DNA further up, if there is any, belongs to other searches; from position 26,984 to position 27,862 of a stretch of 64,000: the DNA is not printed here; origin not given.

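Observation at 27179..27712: Stand-alone DYW-type cytidine deaminase domain gene with no PPR array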

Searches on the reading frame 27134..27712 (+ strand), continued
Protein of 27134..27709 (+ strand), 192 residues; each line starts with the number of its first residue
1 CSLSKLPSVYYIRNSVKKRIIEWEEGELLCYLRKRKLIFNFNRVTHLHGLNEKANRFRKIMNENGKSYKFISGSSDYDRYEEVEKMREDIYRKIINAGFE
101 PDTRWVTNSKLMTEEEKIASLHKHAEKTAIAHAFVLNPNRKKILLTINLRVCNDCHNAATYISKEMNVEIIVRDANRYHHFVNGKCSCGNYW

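Call 55: fold_search(model_id=the predicted structure, library=pdb)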
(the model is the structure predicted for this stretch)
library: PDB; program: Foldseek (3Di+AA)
matches with E <= 10: 317; with E <= 0.001: 6
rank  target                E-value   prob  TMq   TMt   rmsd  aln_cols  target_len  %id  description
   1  9kfx_A                5.7e-12  1.00  0.63  0.19  12.4       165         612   37  Crystal structure of synthetic PPR-DYW in complex with target RNA (released 2025-11-12)
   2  7w86                  1.2e-10  1.00  0.59  0.88   1.4       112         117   38  Crystal structure of the DYW domain of DYW1 (released 2022-12-14)
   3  7o4f_A                4.3e-08  1.00  0.56  0.72   4.9       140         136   33  The DYW domain of A. thaliana OTP86 in its active state (released 2021-06-30)
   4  7o4f_D                1.6e-07  1.00  0.58  0.74   4.3       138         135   33  The DYW domain of A. thaliana OTP86 in its active state (released 2021-06-30)
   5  7o4e_A                2.9e-07  1.00  0.57  0.75   3.5       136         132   33  The DYW domain of A. thaliana OTP86 in its inactive state (released 2021-06-30)
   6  7o4e_B                6.1e-07  1.00  0.54  0.75   4.1       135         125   33  The DYW domain of A. thaliana OTP86 in its inactive state (released 2021-06-30)
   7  9c63_B                4.3e-03  1.00  0.37  0.42   7.2       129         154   18  High resolution structure of cytidine deaminase T6S toxin from Pseudomonas syringae (released 2025-11-12)
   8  9c63_A                6.2e-03  1.00  0.38  0.43   7.0       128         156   19  High resolution structure of cytidine deaminase T6S toxin from Pseudomonas syringae (released 2025-11-12)
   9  7jtu_A                1.3e-02  0.98  0.35  0.41   7.4       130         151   18  Cytidine deaminase T6S toxin from Pseudomonas syringae (released 2021-03-31)
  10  5t5s                  3.4e-01  0.15  0.19  0.17  17.5       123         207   10  A fragment of a human tRNA synthetase (released 2016-11-30)
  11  3keo_A                9.1e-01  0.08  0.13  0.12   9.6        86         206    7  Crystal Structure of a Rex-family transcriptional regulatory protein from Streptococcus agalactiae complexed with NAD+ (released 2010-11-10)
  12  6rxt_CK               1.1e+00  0.04  0.15  0.09  19.6       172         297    9  Cryo-EM structure of the 90S pre-ribosome (Kre33-Noc4) from Chaetomium thermophilum, state A (released 2019-08-14)
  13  2hld_P                1.1e+00  0.04  0.14  0.11  16.7       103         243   10  Crystal structure of yeast mitochondrial F1-ATPase (released 2006-11-28)
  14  4toz_B                1.2e+00  0.06  0.18  0.08  18.1       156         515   16  MppA Periplasmic Murein Tripeptide Binding Protein, Unliganded Open Form (released 2015-06-10)
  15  6tmi_G                1.2e+00  0.03  0.15  0.14  24.1       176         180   15  Cryo-EM structure of Toxoplasma gondii mitochondrial ATP synthase dimer, peripheral stalk model (released 2020-12-16)
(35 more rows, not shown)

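Call 59: list_cluster_members(proteins=[P0067, P0013, P0014, P0017, P0032, P0059, P0087, P0096, P0171, P0012])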
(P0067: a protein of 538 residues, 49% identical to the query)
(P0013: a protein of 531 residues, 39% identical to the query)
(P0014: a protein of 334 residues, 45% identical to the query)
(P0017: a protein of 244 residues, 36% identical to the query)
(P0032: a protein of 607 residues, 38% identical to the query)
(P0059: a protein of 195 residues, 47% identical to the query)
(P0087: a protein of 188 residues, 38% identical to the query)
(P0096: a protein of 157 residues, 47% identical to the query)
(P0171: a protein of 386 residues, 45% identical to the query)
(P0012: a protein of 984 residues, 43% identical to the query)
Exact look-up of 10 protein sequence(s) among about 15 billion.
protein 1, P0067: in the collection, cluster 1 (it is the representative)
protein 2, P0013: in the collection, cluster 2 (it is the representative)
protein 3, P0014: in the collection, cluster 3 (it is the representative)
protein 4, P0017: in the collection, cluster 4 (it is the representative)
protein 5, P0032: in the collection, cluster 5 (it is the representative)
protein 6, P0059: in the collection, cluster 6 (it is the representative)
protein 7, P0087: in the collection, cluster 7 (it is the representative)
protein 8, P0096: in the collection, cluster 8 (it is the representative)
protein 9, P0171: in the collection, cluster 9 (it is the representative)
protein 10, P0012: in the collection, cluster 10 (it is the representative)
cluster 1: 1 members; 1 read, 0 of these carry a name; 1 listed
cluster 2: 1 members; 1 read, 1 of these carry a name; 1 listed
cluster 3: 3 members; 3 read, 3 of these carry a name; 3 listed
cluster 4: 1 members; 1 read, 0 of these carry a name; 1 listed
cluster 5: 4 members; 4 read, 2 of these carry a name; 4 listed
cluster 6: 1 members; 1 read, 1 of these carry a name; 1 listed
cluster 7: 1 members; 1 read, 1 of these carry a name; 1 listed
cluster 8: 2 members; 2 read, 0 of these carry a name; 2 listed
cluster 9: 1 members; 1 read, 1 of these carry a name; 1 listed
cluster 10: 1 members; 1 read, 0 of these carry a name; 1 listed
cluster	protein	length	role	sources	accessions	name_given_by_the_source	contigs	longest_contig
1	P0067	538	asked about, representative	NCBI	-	-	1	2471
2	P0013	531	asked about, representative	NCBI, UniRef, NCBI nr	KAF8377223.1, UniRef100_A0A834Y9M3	hypothetical protein HHK36_030597 [Tetracentron sinense] | DYW domain-containing protein n=1 Tax=Tetracentron sinense TaxID=13715 ...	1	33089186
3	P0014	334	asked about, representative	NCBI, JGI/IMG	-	pentatricopeptide repeat protein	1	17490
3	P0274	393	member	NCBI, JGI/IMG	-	pentatricopeptide repeat protein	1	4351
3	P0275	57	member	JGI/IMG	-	pentatricopeptide repeat protein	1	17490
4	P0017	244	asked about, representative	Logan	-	-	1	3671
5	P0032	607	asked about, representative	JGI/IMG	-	pentatricopeptide repeat protein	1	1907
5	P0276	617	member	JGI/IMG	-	pentatricopeptide repeat protein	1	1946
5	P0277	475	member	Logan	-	-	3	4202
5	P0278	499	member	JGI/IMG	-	-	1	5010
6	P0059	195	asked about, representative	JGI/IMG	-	hypothetical protein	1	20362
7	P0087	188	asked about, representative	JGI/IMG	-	DYW family of nucleic acid deaminases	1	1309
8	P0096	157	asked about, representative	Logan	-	-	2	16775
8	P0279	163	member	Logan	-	-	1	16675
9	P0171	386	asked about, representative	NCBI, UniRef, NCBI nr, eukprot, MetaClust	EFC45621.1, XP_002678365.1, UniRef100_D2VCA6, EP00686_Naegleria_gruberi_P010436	predicted protein [Naegleria gruberi] | Predicted protein n=1 Tax=Naegleria gruberi TaxID=5762 RepID=D2VCA6_NAEGR | uncharacterized protein NAEGRDRAFT_66503 [Naegleria gruberi]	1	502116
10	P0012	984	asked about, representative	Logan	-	-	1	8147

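Call 61: search_protein_families(library=pfam, proteins=[P0004], max_evalue=10)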
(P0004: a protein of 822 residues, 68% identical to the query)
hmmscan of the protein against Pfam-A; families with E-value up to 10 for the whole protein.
P0004 (822 aa): 38 families (the best 25 are shown)
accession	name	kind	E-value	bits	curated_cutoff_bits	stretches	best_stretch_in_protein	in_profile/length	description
PF13041.12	PPR_2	-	5.6e-96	314.9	30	9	182-230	2-50/50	PPR repeat family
PF01535.26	PPR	-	2.6e-67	218.9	25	12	184-214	1-31/31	PPR repeat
PF13812.12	PPR_3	-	1.2e-39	134.6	25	10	279-334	6-62/63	Pentatricopeptide repeat domain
PF14432.12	DYW_deaminase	-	1e-37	128.3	24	1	728-822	1-93/93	DYW family of nucleic acid deaminases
PF12854.13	PPR_1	-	1.8e-31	108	23.8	9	181-210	5-34/34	PPR repeat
PF17177.10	PPR_long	-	1.1e-21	77.6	27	4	420-565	27-176/211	Pentacotripeptide-repeat region of PRORP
PF20431.4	E_motif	-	7e-14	52.3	27.3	1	626-684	1-59/63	E motif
PF14559.12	TPR_19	-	4.3e-10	40.2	25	1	293-310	31-48/68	Tetratricopeptide repeat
PF13428.12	TPR_14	-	5.6e-10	39.3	23.5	0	185-206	3-24/44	Tetratricopeptide repeat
PF00515.34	TPR_1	-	2.3e-09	37.1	27.8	2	185-204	3-22/34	Tetratricopeptide repeat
PF09295.16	ChAPs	-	4.5e-09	36.2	20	4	254-310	235-291/395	ChAPs (Chs5p-Arf1p-binding proteins)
PF23276.1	TPR_24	-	2.7e-08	34.2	27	2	271-334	20-85/195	Fungal tetratrico peptide repeats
PF10037.15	MRP-S27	-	2e-07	30.8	25.9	3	77-137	101-163/393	Mitochondrial 28S ribosomal protein S27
PF19189.6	Mtf2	-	9.8e-06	25.8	27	3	187-229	115-158/195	Mtf2 family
PF13508.13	Acetyltransf_7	-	1.3e-05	25.9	27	0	248-269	62-83/84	Acetyltransferase (GNAT) domain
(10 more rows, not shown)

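Call 78: find_related_loci(query=window:27134-27709:+, collection=metagenome_contigs, flank=6000)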
Query window:27134-27709:+ (192 aa) in metagenome_contigs; peptide patterns used: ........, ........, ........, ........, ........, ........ (x = any residue, [..] = any of these).
218 stretches matched a pattern; 11 encode a relative of the query (tblastn E <= 1e-3); 11 distinct loci.
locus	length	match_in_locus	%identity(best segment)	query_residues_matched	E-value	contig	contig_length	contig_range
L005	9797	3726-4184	37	52-192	8e-30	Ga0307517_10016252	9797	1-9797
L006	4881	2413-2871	37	52-192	8e-30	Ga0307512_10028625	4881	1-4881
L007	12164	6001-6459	37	52-192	8e-30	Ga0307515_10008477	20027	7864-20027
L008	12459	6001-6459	37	52-192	9e-30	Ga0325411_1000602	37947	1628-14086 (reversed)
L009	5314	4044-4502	37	52-192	8e-30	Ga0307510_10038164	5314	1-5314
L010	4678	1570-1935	39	68-192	1e-26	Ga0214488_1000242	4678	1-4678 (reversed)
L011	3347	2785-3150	38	68-192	4e-26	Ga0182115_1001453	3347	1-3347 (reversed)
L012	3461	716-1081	38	68-192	5e-26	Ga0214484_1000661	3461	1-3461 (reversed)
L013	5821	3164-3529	38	68-192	8e-26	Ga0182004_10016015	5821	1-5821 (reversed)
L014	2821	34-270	49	114-192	2e-22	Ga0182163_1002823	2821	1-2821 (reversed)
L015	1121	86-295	50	121-192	4e-18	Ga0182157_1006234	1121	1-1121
